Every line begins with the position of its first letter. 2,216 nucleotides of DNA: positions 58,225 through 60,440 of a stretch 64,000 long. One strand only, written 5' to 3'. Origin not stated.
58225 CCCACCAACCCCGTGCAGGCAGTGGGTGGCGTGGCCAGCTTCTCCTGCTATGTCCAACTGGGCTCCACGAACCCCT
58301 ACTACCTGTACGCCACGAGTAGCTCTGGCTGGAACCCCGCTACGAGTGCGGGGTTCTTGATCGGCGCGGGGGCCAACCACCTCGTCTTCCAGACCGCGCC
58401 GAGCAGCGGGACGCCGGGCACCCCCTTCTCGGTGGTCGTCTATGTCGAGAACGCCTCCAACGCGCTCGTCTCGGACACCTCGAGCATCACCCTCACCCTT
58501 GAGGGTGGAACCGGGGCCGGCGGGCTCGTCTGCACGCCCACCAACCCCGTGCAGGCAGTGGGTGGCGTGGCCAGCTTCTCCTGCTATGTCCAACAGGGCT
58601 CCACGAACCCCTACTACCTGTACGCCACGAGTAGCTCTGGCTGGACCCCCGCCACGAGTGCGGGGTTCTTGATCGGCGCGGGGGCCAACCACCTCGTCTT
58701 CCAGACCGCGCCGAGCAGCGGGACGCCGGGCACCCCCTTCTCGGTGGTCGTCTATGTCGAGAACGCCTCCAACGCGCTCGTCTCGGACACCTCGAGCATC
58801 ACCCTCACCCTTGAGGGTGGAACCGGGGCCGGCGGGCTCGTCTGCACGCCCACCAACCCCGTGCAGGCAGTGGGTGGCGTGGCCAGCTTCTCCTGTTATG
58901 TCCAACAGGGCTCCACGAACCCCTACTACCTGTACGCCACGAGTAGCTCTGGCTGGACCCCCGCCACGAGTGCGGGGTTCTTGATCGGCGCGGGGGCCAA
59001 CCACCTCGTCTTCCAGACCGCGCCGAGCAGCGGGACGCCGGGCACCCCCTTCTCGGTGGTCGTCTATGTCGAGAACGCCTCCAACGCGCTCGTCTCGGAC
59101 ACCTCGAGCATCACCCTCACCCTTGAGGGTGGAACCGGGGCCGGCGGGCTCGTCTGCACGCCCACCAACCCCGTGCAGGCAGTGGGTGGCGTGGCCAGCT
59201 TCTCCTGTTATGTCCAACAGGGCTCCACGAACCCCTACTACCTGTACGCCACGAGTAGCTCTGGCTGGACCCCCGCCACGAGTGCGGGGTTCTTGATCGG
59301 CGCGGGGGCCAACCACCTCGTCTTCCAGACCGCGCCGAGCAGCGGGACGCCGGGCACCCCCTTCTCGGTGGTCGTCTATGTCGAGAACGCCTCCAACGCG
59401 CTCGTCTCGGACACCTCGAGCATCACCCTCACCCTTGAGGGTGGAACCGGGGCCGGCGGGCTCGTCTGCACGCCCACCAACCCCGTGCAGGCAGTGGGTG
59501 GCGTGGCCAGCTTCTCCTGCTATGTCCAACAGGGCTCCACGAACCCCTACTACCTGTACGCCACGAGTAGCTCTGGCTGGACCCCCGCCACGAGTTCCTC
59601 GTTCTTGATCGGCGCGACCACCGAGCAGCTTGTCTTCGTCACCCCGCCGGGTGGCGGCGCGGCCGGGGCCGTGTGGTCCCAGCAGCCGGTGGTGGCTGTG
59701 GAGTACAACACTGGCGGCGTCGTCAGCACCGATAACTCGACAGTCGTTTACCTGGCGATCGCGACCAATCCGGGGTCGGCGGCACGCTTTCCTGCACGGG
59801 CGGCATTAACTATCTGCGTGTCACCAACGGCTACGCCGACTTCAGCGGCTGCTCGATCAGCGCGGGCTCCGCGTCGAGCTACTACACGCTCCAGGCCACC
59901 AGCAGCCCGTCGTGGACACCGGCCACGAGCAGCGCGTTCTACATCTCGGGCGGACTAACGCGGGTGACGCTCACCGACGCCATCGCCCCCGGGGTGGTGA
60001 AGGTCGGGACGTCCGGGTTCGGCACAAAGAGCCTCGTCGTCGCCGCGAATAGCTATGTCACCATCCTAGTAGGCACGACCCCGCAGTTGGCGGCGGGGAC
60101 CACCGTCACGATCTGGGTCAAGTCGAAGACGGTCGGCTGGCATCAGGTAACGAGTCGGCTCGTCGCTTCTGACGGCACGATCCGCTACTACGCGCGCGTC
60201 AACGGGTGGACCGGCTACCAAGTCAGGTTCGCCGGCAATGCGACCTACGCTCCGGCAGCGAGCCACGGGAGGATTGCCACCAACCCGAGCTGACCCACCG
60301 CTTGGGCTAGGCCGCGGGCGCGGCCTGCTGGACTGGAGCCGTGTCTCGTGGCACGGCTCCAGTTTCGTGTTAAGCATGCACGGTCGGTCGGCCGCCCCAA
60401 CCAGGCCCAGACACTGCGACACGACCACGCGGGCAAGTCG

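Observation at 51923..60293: ECF-linked island of three large secreted Ig-domain proteins that share a C-terminal module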

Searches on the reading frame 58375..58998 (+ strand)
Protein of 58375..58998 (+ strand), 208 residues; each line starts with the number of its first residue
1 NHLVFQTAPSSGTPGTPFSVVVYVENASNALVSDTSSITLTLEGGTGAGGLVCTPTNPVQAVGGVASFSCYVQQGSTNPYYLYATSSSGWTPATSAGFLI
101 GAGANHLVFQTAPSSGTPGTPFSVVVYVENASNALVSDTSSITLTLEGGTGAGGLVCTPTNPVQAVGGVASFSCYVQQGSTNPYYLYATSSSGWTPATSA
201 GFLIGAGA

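Call 67: search_protein_families(library=pfam, max_evalue=0.01, proteins=[window:58375-58998:+])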
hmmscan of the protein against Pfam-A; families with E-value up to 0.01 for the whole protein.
seq(208 aa): 1 family
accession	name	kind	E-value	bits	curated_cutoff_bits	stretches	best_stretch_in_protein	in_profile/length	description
PF17789.7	MG4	-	0.00062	20.4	24.7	0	5-34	3-32/95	Macroglobulin domain MG4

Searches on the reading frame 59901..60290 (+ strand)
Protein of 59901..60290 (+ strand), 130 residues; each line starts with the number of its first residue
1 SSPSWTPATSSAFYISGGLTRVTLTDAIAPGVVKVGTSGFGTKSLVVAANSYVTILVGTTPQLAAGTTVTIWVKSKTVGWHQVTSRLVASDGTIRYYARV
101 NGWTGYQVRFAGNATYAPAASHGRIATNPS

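Call 16: find_homologous_proteins(query=window:59901-60290:+, max_evalue=0.01)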
Query seq(130 aa) (130 aa): 6 proteins with E <= 0.01 among 78 candidates.
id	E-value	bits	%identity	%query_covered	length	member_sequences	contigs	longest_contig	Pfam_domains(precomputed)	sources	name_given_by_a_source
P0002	6.0e-62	226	99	84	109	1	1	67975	-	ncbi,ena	-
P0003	6.5e-45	171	71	100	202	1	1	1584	-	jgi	jgi:hypothetical protein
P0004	1.1e-39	154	63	99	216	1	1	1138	-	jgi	jgi:hypothetical protein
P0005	2.3e-33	133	61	82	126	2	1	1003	-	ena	-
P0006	8.0e-33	132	59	89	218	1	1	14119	-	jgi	jgi:hypothetical protein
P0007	1.0e-20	92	55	80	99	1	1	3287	-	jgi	jgi:hypothetical protein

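Call 17: find_encoding_contigs(protein=P0002, flank=10000)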
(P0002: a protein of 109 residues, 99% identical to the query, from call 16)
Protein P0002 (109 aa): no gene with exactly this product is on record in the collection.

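Call 23: search_protein_families(library=pfam, max_evalue=10, proteins=[window:59955-60290:+])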
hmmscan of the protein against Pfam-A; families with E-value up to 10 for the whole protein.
seq(112 aa): 0 families

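Call 24: search_solved_structures(query=A1, max_evalue=10)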
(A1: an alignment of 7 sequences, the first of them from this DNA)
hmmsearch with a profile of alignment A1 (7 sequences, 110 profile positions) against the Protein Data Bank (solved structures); distinct sequences matched with E-value up to 10: 3.
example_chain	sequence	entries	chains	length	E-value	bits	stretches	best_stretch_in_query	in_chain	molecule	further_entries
4kuz_H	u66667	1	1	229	0.41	14.2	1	63-101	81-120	antibody 4A5 heavy chain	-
8dn6_C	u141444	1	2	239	0.63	13.6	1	55-101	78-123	fabtc2_HC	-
7chz_H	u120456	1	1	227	1.1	12.8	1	55-101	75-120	heavy chain of antibody binding fragment of IgG26A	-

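Call 33: predict_structure(alignment_id=A3)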
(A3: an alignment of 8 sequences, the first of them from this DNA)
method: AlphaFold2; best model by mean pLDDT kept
length: 112 residues; sequences in the alignment: 8
mean_pLDDT: 72.6   pTM: 0.68
mean pLDDT of the five models: 72.6, 62.3, 59.6, 57.8, 56.8
residues with pLDDT >= 90: 6; 70-90: 75; 50-70: 17; < 50: 14
segments of 3 or more residues with pLDDT < 50: 12-24
pLDDT, mean of each block of 10 residues (from residue 1): 67 35 56 77 84 83 89 85 79 81 66 48
secondary structure, 60 per line:
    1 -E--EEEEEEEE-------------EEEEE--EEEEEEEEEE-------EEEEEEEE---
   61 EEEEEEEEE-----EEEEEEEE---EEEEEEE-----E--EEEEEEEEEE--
elements in order: E5-12 E26-30 E33-42 E50-57 E61-69 E75-82 E86-92 E101-110

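Call 35: search_protein_representatives(alignment_id=A3)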
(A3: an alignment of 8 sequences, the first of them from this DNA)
Query: 8 sequences, 110 profile positions. Proteins with E-value up to 0.001 (for the whole library): 228; up to 1e-10: 112; up to 1e-30: 24. The best 150 are listed.
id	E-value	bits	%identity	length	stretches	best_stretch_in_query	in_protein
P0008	4.3e-49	181.4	-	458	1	1-109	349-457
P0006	1.9e-47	176.1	-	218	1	1-110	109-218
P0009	1.5e-46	173.2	-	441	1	2-109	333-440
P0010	2.1e-45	169.6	-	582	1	1-110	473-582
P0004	2.8e-45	169.1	-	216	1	2-109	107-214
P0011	8.6e-45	167.6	-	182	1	1-110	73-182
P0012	9.2e-45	167.5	-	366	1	1-109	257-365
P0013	3.7e-44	165.5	-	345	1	2-110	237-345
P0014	2.4e-43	162.9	-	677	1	3-109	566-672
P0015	3.2e-43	162.5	-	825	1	1-108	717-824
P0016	5.3e-43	161.8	-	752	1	1-109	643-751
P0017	1.6e-42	160.3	-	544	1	1-110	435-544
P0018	1.5e-41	157.2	-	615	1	2-108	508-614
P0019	2.1e-41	156.6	-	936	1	1-109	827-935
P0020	2.2e-41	156.6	-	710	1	1-109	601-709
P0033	5.1e-29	116.8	-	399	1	3-107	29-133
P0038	7.2e-28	113.1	-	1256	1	3-106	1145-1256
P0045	4.1e-26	107.4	-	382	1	3-109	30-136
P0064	1.1e-21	93.2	-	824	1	2-104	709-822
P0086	3.3e-16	75.6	-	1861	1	9-101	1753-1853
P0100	2.7e-13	66.2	-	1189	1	13-103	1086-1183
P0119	2.3e-10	56.8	-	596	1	10-104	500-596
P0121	3.0e-10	56.4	-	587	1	3-104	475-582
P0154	1.0e-06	45.0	-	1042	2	2-108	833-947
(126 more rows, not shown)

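Call 36: fold_search(model_id=the predicted structure, library=pdb)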
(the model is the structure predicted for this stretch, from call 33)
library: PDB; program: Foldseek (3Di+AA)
matches with E <= 10: 1997; with E <= 0.001: 2
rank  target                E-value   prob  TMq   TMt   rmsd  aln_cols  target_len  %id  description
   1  5fr2_B                4.3e-04  1.00  0.55  0.39   5.0       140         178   14  Farnesylated RhoA-GDP in complex with RhoGDI-alpha, lysine acetylated at K178 (released 2016-01-13)
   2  1ft3_B                8.6e-04  1.00  0.54  0.46   6.2       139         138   14  CRYSTAL STRUCTURE OF TRUNCATED RHOGDI K141A MUTANT (released 2001-05-02)
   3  1ft0_A                1.4e-03  1.00  0.57  0.51   5.1       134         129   14  CRYSTAL STRUCTURE OF TRUNCATED HUMAN RHOGDI K113A MUTANT (released 2001-05-02)
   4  1ft3_A                1.5e-03  1.00  0.63  0.57   4.9       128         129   12  CRYSTAL STRUCTURE OF TRUNCATED RHOGDI K141A MUTANT (released 2001-05-02)
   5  6oe6_B                1.7e-03  1.00  0.58  0.59   3.9       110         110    9  Structure of a Uncharacterized protein from Leptospira interrogans serogroup Icterohaemorrhagiae serovar Copenhageni ( (released 2019-04-17)
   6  6oe6_A                1.8e-03  1.00  0.59  0.54   4.0       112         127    9  Structure of a Uncharacterized protein from Leptospira interrogans serogroup Icterohaemorrhagiae serovar Copenhageni ( (released 2019-04-17)
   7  2nnc_A                3.2e-03  1.00  0.56  0.57   3.7       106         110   10  Structure of the sulfur carrier protein SoxY from Chlorobium limicola f thiosulfatophilum (released 2007-03-13)
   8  4zod_A                3.4e-03  0.98  0.36  0.09   7.9       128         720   10  Crystal Structure of beta-glucosidase from Listeria innocua in complex with glucose (released 2016-05-18)
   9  8c3l_B                3.8e-03  1.00  0.59  0.60   5.0       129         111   10  PaaR2 N-terminal domain in complex with nanobody 33 (released 2023-03-15)
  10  3idu_B                4.9e-03  1.00  0.43  0.43   5.5       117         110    8  Crystal Structure of the CARDB domain of the PF1109 protein in complex with di-metal ions from Pyrococcus furiosus, No (released 2009-08-04)
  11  2nnc_B                5.5e-03  1.00  0.54  0.53   3.7       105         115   11  Structure of the sulfur carrier protein SoxY from Chlorobium limicola f thiosulfatophilum (released 2007-03-13)
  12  2kl6_MODEL_1_A        5.5e-03  0.97  0.35  0.36   7.1       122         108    9  Solution NMR structure of the CARDB domain of PF1109 from Pyrococcus furiosus. Northeast Structural Genomics C (released 2009-08-25)
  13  8rj7_D                6.4e-03  1.00  0.49  0.45   5.9       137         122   10  The crystal structure of the SARS-CoV-2 receptor binding domain in complex with the neutralizing nanobody 1.29 (released 2024-11-27)
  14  7su0_C                6.7e-03  1.00  0.52  0.50   5.2       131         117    8  Crystal structure of an acidic pH-selective Ipilimumab variant Ipi.105 in complex with CTLA-4 (released 2022-03-02)
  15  5e56                  6.7e-03  1.00  0.52  0.50   4.6       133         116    8  Crystal structure of mouse CTLA-4 (released 2015-10-28)
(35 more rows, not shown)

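Call 46: list_cluster_members(proteins=[P0038, P0008, P0033, P0045, P0086, P0119, P0121, P0100, P0154, P0064])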
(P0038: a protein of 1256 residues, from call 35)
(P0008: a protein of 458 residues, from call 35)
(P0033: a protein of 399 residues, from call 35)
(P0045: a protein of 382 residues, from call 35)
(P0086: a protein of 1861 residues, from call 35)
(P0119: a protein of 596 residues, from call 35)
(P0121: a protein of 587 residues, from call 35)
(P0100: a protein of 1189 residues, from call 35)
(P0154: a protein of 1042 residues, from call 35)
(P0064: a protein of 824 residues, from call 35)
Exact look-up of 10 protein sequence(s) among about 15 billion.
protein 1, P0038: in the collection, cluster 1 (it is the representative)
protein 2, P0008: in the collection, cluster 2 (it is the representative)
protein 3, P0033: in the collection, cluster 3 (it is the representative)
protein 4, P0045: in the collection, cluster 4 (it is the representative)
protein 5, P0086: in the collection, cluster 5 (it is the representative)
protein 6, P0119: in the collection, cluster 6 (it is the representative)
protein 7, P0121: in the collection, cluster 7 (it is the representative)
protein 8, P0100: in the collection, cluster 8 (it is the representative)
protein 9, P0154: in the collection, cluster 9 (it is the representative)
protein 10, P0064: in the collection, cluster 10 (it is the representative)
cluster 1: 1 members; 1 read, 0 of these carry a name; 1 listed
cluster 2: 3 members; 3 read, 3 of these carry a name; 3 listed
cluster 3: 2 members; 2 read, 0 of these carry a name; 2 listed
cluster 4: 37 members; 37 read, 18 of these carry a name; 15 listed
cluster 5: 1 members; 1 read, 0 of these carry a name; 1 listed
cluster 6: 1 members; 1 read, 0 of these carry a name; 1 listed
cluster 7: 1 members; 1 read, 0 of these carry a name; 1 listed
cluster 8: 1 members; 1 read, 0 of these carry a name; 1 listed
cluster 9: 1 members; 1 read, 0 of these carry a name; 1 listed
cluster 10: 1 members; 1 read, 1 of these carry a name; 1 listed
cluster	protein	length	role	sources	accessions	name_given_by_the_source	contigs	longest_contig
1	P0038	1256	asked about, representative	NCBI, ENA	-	-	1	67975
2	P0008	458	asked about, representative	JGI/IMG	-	hypothetical protein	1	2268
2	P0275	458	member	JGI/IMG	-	hypothetical protein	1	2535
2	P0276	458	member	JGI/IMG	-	hypothetical protein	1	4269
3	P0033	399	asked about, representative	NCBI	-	-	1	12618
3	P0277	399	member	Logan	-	-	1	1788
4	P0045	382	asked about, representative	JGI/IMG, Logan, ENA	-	predicted secreted protein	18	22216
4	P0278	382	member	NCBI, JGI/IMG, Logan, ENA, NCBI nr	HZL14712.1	MAG TPA: protease inhibitor I42 family protein [Verrucomicrobiae bacterium] | predicted secreted protein | protease inhibitor I42 family protein [Verrucomicrobiae bacterium]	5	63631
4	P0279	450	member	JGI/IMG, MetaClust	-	\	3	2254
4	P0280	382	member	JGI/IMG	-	predicted secreted protein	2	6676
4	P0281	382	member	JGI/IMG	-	predicted secreted protein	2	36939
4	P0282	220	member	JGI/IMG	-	predicted secreted protein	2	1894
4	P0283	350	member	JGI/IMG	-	predicted secreted protein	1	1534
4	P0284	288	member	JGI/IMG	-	inhibitor of cysteine peptidase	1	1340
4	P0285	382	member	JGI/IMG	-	predicted secreted protein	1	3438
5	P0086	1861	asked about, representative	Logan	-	-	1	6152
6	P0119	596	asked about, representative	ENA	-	-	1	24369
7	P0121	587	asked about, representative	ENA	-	-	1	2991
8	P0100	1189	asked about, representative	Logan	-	-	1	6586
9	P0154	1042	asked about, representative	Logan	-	-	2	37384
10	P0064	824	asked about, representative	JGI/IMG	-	hypothetical protein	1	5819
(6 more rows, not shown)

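Call 76: find_encoding_contigs(protein=P0119, flank=10000, max_places=2)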
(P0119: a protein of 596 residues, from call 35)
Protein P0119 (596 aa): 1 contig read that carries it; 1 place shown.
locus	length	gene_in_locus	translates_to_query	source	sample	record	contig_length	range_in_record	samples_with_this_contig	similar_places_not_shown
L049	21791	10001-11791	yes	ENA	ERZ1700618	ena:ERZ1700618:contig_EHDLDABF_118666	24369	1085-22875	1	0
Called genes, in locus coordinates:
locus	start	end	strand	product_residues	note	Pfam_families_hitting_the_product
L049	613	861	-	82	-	-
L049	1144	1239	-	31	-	PF00334:NDK (weak)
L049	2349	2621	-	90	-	-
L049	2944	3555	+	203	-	-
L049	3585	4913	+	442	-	-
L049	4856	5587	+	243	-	PF08541:ACP_syn_III_C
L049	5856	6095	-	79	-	-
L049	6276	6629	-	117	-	-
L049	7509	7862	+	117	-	PF08281:Sigma70_r4_2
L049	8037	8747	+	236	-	-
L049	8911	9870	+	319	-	-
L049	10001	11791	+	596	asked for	-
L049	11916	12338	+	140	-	-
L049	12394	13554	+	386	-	PF13205:Big_5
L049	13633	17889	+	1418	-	PF19078:Big_12, PF17936:Big_6 (weak), PF19077:Big_13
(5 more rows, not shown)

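Call 77: find_encoding_contigs(protein=P0154, flank=10000, max_places=2)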
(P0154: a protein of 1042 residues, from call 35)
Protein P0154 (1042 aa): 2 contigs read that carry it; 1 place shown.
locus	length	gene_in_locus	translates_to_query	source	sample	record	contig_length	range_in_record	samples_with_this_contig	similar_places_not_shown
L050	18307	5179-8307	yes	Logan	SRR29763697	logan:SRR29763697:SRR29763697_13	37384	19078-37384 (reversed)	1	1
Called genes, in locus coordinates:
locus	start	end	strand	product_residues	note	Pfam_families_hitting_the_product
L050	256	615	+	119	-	PF01245:Ribosomal_L19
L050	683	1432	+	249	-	PF10502:Peptidase_S26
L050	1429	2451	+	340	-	PF10502:Peptidase_S26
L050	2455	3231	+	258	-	PF01351:RNase_HII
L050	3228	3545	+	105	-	PF10611:DUF2469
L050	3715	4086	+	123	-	PF02021:UPF0102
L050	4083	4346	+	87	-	PF13541:ChlI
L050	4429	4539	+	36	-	-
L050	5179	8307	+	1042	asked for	PF05257:CHAP, PF00404:Dockerin_1, PF07676:PD40 (faint), PF26549:Tricorn_N (faint)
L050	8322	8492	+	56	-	-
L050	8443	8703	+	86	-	PF10708:DUF2510 (weak)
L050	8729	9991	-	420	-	PF00589:Phage_integrase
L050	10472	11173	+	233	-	PF00932:LTD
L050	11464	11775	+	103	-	-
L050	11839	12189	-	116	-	-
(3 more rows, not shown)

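Call 78: find_encoding_contigs(protein=P0045, flank=8000, max_places=2)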
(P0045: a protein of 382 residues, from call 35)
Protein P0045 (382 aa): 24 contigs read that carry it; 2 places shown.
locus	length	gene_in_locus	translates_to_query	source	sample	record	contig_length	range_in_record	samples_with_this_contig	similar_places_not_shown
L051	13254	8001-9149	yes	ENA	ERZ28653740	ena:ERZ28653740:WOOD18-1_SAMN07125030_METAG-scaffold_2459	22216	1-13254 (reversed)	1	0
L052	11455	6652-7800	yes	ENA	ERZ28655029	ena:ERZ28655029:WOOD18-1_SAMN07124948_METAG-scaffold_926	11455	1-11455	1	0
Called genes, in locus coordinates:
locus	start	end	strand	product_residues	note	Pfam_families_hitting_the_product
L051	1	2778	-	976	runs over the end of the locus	PF02739:5_3_exonuc_N, PF01367:5_3_exonuc, PF00476:DNA_pol_A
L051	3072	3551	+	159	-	-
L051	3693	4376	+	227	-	PF00072:Response_reg, PF00486:Trans_reg_C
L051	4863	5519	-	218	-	-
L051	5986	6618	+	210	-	PF04542:Sigma70_r2, PF08281:Sigma70_r4_2, PF04545:Sigma70_r4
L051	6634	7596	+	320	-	-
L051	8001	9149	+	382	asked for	PF09394:Inhibitor_I42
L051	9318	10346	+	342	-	-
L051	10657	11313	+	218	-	PF05099:TerB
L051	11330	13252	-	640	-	?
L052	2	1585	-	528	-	?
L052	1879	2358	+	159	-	-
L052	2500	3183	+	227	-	PF00072:Response_reg, PF00486:Trans_reg_C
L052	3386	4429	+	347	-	PF00672:HAMP, PF00512:HisKA, PF13581:HATPase_c_2 (weak), PF02518:HATPase_c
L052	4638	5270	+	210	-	PF04542:Sigma70_r2, PF08281:Sigma70_r4_2, PF04545:Sigma70_r4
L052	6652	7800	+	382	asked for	PF09394:Inhibitor_I42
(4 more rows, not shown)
